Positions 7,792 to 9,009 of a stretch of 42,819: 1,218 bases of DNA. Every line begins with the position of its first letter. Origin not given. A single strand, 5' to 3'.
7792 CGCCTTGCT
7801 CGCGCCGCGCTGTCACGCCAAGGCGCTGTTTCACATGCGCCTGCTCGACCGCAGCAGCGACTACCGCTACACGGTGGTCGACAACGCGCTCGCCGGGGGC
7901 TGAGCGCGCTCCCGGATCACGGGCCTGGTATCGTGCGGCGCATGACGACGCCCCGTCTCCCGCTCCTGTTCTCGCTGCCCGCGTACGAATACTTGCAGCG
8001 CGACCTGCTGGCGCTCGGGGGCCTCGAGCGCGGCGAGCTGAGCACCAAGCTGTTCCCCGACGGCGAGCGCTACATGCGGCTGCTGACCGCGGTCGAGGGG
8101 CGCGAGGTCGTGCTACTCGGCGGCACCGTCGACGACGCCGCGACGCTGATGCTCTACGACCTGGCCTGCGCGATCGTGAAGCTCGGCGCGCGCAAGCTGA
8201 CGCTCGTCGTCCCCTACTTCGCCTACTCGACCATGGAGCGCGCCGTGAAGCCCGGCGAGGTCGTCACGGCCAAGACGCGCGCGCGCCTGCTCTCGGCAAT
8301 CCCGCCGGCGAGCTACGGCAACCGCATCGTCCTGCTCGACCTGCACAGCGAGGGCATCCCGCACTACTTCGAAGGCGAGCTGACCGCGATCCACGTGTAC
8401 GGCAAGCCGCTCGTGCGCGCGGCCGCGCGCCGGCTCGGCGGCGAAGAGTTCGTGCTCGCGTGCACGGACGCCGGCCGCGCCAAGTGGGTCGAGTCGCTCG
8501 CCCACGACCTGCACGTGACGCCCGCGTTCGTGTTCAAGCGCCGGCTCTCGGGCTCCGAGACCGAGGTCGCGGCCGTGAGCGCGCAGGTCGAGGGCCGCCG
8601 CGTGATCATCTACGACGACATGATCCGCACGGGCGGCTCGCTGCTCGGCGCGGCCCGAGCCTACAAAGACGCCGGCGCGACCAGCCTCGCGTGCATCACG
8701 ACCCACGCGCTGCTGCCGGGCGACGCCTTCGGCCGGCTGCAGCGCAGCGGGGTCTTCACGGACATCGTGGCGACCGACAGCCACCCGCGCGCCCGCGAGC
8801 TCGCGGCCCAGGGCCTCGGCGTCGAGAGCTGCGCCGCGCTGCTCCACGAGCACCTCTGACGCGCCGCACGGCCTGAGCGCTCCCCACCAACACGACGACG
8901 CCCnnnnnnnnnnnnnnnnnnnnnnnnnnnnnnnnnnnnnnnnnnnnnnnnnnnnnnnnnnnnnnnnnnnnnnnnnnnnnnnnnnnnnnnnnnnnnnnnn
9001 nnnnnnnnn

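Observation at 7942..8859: PRPP-synthetase paralog lacking the conserved RQDR(K) stretch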

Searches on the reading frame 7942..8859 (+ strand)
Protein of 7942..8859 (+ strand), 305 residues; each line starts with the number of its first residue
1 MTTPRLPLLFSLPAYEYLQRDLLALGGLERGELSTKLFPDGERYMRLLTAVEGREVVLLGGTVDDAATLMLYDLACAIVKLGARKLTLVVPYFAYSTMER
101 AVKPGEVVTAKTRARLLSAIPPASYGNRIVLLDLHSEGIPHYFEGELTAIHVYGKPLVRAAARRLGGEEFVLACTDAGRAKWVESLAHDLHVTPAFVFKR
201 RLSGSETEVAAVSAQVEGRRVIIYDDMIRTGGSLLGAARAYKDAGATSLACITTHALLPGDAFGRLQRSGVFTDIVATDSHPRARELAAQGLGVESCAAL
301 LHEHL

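Call 3: search_protein_families(library=pfam, proteins=[window:7942-8859:+], max_evalue=0.01)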
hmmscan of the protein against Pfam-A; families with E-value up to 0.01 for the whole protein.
window:7942-8859:+ (305 aa): 3 families
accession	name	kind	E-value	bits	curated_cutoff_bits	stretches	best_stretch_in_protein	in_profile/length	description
PF13793.12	Pribosyltran_N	-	1.8e-14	54.1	25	1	9-119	3-115/117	N-terminal domain of ribose phosphate pyrophosphokinase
PF00156.33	Pribosyltran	-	6e-09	35.8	26.3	1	165-255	26-124/158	Phosphoribosyl transferase domain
PF14572.12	Pribosyl_synth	-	1.1e-08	35.7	27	1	211-284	76-148/184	Phosphoribosyl synthetase-associated domain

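Call 4: search_protein_families(library=ncbifam, proteins=[window:7942-8859:+], max_evalue=0.01)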
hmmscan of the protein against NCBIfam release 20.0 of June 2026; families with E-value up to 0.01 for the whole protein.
window:7942-8859:+ (305 aa): 22 families
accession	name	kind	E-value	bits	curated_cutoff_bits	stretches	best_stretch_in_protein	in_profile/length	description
TIGR01251.1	ribP_PPkin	subfamily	5.6e-50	170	113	1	10-303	4-293/309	ribose-phosphate diphosphokinase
NF002095.0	PRK00934.1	equivalog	6.9e-45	153.4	296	1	32-283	26-269/287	ribose-phosphate diphosphokinase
NF002320.0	PRK01259.1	subfamily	1.1e-39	136.7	297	1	9-303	9-299/316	ribose-phosphate diphosphokinase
NF002758.0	PRK02812.1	equivalog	9.2e-39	133.5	518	1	9-303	24-314/330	ribose-phosphate pyrophosphokinase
NF005537.0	PRK07199.1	subfamily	1.9e-37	128.9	322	1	8-281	4-273/301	ribose-phosphate diphosphokinase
NF002844.0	PRK03092.1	equivalog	2.4e-34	119.1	438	1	14-302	19-306/326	ribose-phosphate diphosphokinase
NF002618.0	PRK02269.1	equivalog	4.6e-31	108.6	460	1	9-288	8-286/321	ribose-phosphate diphosphokinase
NF003428.0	PRK04923.1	equivalog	2.2e-28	99.4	536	1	8-284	8-282/319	ribose-phosphate diphosphokinase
NF001815.0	PRK00553.1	equivalog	9.1e-27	94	484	1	9-268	12-268/332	ribose-phosphate pyrophosphokinase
NF002686.0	PRK02458.1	equivalog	2.1e-25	89.9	506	1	9-292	12-290/323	ribose-phosphate diphosphokinase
NF005299.0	PRK06827.1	subfamily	5.4e-12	45.1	327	1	71-287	112-336/383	phosphoribosylpyrophosphate synthetase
TIGR00336.1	pyrE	equivalog_domain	0.00042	20.1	106.8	1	214-253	104-143/173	orotate phosphoribosyltransferase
NF005592.0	PRK07322.1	subfamily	0.00047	19.6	143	1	213-251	115-153/180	adenine phosphoribosyltransferase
NF041412.1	XopC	subfamily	0.00056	18.2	1000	1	216-259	299-344/828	XopC/Rsp1239 family type III secretion system effector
NF002634.0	PRK02304.1-3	equivalog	0.00059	19.6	170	1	214-252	114-152/182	adenine phosphoribosyltransferase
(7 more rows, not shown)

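Call 5: search_solved_structures(query=window:7942-8859:+, max_evalue=0.01, show_alignments=3)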
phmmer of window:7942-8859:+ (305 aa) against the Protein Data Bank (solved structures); distinct sequences matched with E-value up to 0.01: 33.
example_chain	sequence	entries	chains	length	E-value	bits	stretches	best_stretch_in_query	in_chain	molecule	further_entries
4twb_A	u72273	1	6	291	2.9e-32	115.6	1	32-275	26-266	Ribose-phosphate pyrophosphokinase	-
3dah_A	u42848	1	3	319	2.2e-30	109.4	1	13-303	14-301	Ribose-phosphate pyrophosphokinase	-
1dkr_A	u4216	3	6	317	1.1e-27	100.6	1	9-284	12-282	PHOSPHORIBOSYL PYROPHOSPHATE SYNTHETASE | PROTEIN (PHOSPHORIBOSYL PYROPHOSPHATE SYNTHETASE) | RIBOSE-PHOSPHATE PYROPHOSPHOKINASE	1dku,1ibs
4s2u_A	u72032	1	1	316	2e-26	96.4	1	31-288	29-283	Ribose-phosphate pyrophosphokinase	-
7xmu_A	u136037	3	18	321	2.2e-26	96.3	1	31-288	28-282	Ribose-phosphate pyrophosphokinase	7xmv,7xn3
6asv_A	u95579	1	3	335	2.4e-26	96.1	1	31-288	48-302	Ribose-phosphate pyrophosphokinase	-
8ypy_A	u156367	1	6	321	4e-26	95.4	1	8-284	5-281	Isoform 2 of Ribose-phosphate pyrophosphokinase 2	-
8yi9_A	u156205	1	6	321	4.1e-26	95.4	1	8-284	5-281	Isoform 2 of Ribose-phosphate pyrophosphokinase 2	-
7yk1_A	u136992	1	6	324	1.1e-25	94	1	8-284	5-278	Ribose-phosphate pyrophosphokinase 2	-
8yq0_A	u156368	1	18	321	1.9e-25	93.2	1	9-284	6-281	Ribose-phosphate pyrophosphokinase 1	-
7pn0_A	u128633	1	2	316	2e-25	93.2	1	9-283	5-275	Ribose-phosphate pyrophosphokinase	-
5t3o_A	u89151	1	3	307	2.1e-25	93.1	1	10-283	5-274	Ribose-phosphate pyrophosphokinase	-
1u9y_A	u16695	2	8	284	3.9e-25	92.2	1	33-281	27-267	Ribose-phosphate pyrophosphokinase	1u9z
8dbf_A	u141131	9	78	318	4.6e-25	91.9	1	9-284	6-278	Ribose-phosphate pyrophosphokinase 1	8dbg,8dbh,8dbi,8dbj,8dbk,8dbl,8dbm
8dbn_A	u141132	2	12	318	4.6e-25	91.9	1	9-284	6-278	Ribose-phosphate pyrophosphokinase 1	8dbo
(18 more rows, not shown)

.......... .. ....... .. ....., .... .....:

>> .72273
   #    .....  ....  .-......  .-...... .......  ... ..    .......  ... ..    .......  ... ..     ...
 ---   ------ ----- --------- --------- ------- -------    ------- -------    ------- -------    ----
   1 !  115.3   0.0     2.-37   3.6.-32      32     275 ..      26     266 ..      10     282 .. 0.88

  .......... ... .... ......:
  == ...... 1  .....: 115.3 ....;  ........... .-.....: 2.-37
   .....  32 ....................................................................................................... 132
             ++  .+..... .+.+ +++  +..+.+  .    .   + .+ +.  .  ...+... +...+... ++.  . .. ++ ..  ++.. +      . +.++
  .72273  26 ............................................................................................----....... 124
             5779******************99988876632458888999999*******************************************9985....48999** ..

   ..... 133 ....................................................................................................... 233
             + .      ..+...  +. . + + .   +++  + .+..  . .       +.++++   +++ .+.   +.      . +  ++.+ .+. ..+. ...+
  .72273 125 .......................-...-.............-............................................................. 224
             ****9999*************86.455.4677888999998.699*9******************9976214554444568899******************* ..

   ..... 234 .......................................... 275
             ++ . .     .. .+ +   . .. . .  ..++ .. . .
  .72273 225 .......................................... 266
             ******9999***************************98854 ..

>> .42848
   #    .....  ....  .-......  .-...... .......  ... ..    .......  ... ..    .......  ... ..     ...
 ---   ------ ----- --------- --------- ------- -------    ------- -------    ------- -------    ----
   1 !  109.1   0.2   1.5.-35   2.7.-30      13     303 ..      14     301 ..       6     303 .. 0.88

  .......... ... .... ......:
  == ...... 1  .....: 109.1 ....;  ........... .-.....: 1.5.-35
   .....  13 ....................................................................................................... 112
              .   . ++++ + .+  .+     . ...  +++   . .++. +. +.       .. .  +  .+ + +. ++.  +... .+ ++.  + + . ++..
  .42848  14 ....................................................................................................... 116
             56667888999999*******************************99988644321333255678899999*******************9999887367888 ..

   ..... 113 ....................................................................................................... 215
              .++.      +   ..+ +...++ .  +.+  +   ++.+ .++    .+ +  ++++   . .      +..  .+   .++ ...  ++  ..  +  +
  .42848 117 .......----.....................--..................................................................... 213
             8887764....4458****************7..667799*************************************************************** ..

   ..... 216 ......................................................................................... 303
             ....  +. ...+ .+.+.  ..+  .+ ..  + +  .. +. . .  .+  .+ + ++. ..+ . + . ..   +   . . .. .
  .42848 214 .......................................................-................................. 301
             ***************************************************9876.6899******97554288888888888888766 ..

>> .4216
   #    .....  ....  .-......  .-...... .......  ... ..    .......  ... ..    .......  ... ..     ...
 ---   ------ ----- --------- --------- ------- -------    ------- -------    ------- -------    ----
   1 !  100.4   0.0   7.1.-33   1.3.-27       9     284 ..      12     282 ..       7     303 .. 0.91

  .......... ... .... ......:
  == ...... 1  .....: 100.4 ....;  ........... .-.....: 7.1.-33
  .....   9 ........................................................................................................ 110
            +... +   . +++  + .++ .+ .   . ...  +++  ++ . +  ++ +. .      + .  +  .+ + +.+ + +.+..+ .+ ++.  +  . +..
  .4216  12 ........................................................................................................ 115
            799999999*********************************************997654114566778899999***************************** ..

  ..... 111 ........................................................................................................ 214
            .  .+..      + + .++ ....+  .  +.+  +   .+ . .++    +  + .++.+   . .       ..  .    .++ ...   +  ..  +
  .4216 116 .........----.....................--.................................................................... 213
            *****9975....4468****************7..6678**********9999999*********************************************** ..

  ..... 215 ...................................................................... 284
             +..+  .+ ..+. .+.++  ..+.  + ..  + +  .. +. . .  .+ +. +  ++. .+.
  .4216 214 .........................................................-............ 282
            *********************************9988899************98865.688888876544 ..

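Call 8: find_homologous_proteins(query=window:7942-8859:+, max_evalue=0.00001)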
Query window:7942-8859:+ (305 aa): 5599 proteins with E <= 0.00001 among 8000 candidates; the best 120 are listed.
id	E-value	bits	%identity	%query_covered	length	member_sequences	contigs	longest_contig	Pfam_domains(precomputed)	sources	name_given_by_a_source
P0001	1.2e-194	663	100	100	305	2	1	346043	PF00156.34,PF14572.13,PF13793.13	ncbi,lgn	-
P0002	1.2e-175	601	90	100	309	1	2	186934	PF00156.34,PF14572.13,PF13793.13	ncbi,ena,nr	ncbi:MAG: ribose-phosphate pyrophosphokinase [Myxococcales bacterium]|nr:ribose-phosphate pyrophosph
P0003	2.4e-158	544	83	100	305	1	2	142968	PF00156.34,PF14572.13,PF13793.13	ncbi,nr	ncbi:MAG: ribose-phosphate diphosphokinase [Nannocystaceae bacterium]|nr:ribose-phosphate pyrophosph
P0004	4.2e-147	507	77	98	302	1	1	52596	PF00156.34,PF14572.13,PF13793.13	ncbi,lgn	-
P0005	2.7e-146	505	76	100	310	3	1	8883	PF00156.34,PF14572.13,PF13793.13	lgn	-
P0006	8.3e-146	503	75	98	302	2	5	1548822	PF00156.34,PF14572.13,PF13793.13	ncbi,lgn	-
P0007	2.6e-145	501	75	99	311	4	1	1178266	PF00156.34,PF14572.13,PF13793.13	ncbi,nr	ncbi:MAG: ribose-phosphate pyrophosphokinase [Myxococcales bacterium]|nr:ribose-phosphate pyrophosph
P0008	3.0e-144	498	74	100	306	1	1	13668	PF00156.34,PF14572.13,PF13793.13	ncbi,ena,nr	ncbi:MAG: ribose-phosphate pyrophosphokinase [Myxococcales bacterium]|nr:ribose-phosphate pyrophosph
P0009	3.7e-144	498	75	100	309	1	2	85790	PF00156.34,PF14572.13,PF13793.13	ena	-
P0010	8.7e-144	496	73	100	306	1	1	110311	PF00156.34,PF14572.13,PF13793.13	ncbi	ncbi:MAG: ribose-phosphate diphosphokinase [Nannocystaceae bacterium]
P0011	4.9e-143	494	74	98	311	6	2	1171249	PF00156.34,PF14572.13,PF13793.13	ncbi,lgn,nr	ncbi:MAG: ribose-phosphate pyrophosphokinase [Nannocystis sp.]|nr:ribose-phosphate pyrophosphokinase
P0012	5.7e-143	494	72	100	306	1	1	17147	PF00156.34,PF14572.13,PF13793.13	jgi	-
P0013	1.0e-142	493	73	100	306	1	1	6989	PF00156.34,PF14572.13,PF13793.13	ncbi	-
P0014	1.2e-142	493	75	97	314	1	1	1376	PF00156.34,PF14572.13,PF13793.13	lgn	-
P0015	1.9e-142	492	72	100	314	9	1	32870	PF00156.34,PF14572.13,PF13793.13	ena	-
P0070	3.4e-123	429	65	98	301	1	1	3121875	PF00156.34,PF14572.13,PF13793.13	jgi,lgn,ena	-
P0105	5.6e-121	422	65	97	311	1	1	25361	PF00156.34,PF14572.13,PF13793.13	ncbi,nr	ncbi:MAG: ribose-phosphate pyrophosphokinase [Candidatus Sericytochromatia bacterium]|nr:ribose-phos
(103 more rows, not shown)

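Call 12: find_encoding_contigs(protein=P0070, flank=8000, max_places=2)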
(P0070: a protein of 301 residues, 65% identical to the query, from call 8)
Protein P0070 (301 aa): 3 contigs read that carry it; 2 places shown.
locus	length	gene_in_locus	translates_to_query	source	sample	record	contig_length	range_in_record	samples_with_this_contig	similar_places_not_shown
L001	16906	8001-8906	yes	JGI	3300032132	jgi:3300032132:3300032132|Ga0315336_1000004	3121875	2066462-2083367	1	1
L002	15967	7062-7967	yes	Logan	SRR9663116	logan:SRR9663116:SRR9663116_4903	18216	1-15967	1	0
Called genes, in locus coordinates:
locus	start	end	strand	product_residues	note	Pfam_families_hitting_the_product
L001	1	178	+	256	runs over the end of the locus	PF00941:FAD_binding_5, PF03450:CO_deh_flav_C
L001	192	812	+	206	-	-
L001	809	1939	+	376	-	-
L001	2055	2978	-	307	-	PF00072:Response_reg, PF00990:GGDEF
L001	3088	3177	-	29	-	-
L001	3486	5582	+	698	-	PF01564:Spermine_synth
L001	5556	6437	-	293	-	PF00294:PfkB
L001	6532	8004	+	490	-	PF17767:NAPRTase_N, PF02749:QRPTase_N (faint), PF04095:NAPRTase (weak), PF17956:NAPRTase_C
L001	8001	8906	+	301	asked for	PF13793:Pribosyltran_N, PF00156:Pribosyltran, PF14572:Pribosyl_synth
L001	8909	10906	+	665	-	PF00795:CN_hydrolase, PF02540:NAD_synthase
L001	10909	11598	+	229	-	PF00293:NUDIX, PF19368:WHD_AraR, PF21906:WHD_NrtR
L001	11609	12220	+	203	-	PF00857:Isochorismatase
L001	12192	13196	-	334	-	PF03706:LPG_synthase_TM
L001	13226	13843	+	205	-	PF03692:CxxCxxCC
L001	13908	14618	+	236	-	PF03476:MOSC_N, PF03473:MOSC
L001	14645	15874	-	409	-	PF21710:Spt6_S1 (faint), PF00575:S1, PF23459:S1_RRP5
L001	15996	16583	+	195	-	PF04542:Sigma70_r2, PF08281:Sigma70_r4_2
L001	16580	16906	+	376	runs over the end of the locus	PF04773:FecR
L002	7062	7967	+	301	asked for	PF13793:Pribosyltran_N, PF00156:Pribosyltran, PF14572:Pribosyl_synth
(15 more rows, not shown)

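Call 13: find_encoding_contigs(protein=P0105, flank=8000, max_places=2)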
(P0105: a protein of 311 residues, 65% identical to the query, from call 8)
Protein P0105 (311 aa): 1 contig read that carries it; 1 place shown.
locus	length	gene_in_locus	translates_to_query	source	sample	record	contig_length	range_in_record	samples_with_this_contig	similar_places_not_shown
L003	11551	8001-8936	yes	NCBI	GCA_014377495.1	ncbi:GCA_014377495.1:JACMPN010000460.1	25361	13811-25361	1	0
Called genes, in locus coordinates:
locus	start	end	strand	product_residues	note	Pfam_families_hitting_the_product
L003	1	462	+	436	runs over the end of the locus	PF01595:CNNM, PF00571:CBS (faint), PF03471:CorC_HlyC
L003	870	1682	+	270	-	PF13672:PP2C_2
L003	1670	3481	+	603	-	-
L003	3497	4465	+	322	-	-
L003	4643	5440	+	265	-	-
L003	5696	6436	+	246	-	PF00293:NUDIX, PF21906:WHD_NrtR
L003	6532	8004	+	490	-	PF17767:NAPRTase_N, PF04095:NAPRTase (faint), PF17956:NAPRTase_C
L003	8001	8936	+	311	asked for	PF13793:Pribosyltran_N, PF00156:Pribosyltran, PF14572:Pribosyl_synth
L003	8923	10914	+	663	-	PF00795:CN_hydrolase, PF02540:NAD_synthase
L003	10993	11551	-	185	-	?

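Call 16: search_dna_similar(query=window:7942-8859:+, collection=phages, mode=protein, max_evalue=0.00001, max_rows=25)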
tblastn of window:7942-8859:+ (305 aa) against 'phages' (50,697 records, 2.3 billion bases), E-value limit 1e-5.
Records with a match: 152; places in all: 152; records where one place covers at least 80% of the query: 44.
Best place of each record, by identity: <60% 152.
By first word of the organism name: Klebsiella 38; Salmonella 16; Listeria 12; Cronobacter 9; Pectobacterium 9; Vibrio 9; Serratia 8; Bacteriophage 6; uncultured 6; Aeromonas 6; and 12 more.
By host as written in the record: - 24; Klebsiella pneumoniae 21; Listeria monocytogenes 12; Cronobacter sakazakii 9; Klebsiella pneumoniae K23 7; Salmonella enterica subsp. enterica serovar Enteritidis 4; Aeromonas hydrophila 4; Enterobacter hormaechei subsp. xiangfangensis 4; and 41 more.
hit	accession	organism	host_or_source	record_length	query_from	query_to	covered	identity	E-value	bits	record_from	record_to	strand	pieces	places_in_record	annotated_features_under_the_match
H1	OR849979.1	Staphylococcus phage SA 1298 Kay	Staphylococcus aureus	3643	9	292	93%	30.1%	4e-20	96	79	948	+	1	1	record has no annotation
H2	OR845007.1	Staphylococcus phage SA 1306 Kay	Staphylococcus aureus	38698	9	292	93%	30.1%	4e-20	96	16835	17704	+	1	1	record has no annotation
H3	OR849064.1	Listeria phage LM 4-14-1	Listeria monocytogenes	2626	4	280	91%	30.5%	3e-24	108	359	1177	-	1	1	record has no annotation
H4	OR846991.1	Listeria phage LM 4-11-1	Listeria monocytogenes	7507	4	280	91%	30.5%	3e-24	108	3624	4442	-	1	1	record has no annotation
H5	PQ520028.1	Enterococcus phage IME_EF3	-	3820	9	305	97%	28.1%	9e-19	92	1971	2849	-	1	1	record has no annotation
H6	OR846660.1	Enterococcus phage Efs 1-1-1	Enterococcus faecalis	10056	9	305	97%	28.1%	1e-18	92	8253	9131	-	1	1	record has no annotation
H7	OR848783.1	Listeria phage LM 4-14-1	Listeria monocytogenes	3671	4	303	98%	27.8%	7e-17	86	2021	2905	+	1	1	record has no annotation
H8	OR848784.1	Listeria phage LM 4-14-1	Listeria monocytogenes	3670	4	303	98%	27.8%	7e-17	86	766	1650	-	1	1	record has no annotation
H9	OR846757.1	Listeria phage LM 4-11-1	Listeria monocytogenes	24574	4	303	98%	27.8%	9e-17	86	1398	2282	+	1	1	record has no annotation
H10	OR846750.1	Listeria phage LM 4-11-1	Listeria monocytogenes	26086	4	303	98%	27.8%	9e-17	86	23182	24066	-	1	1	record has no annotation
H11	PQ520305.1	Enterococcus phage IME_EF3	-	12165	4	280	91%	29.8%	2e-22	102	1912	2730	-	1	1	record has no annotation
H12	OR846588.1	Enterococcus phage Efs 1-1-1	Enterococcus faecalis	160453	4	280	91%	29.8%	2e-22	102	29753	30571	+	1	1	record has no annotation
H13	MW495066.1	Microcystis phage MaAM05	Microcystis sp. SG03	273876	36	305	89%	29.7%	3e-23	105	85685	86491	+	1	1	prs: ribose-phosphate pyrophosphokinase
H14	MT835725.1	Bacteriophage sp.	human fecal samples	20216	38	301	87%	29.3%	4e-17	87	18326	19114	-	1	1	record has no annotation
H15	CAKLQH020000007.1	Acinetobacter phage MD-2021a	not known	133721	34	286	83%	29.9%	2e-24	108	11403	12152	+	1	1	prsA_1: ribose-phosphate pyrophosphokinase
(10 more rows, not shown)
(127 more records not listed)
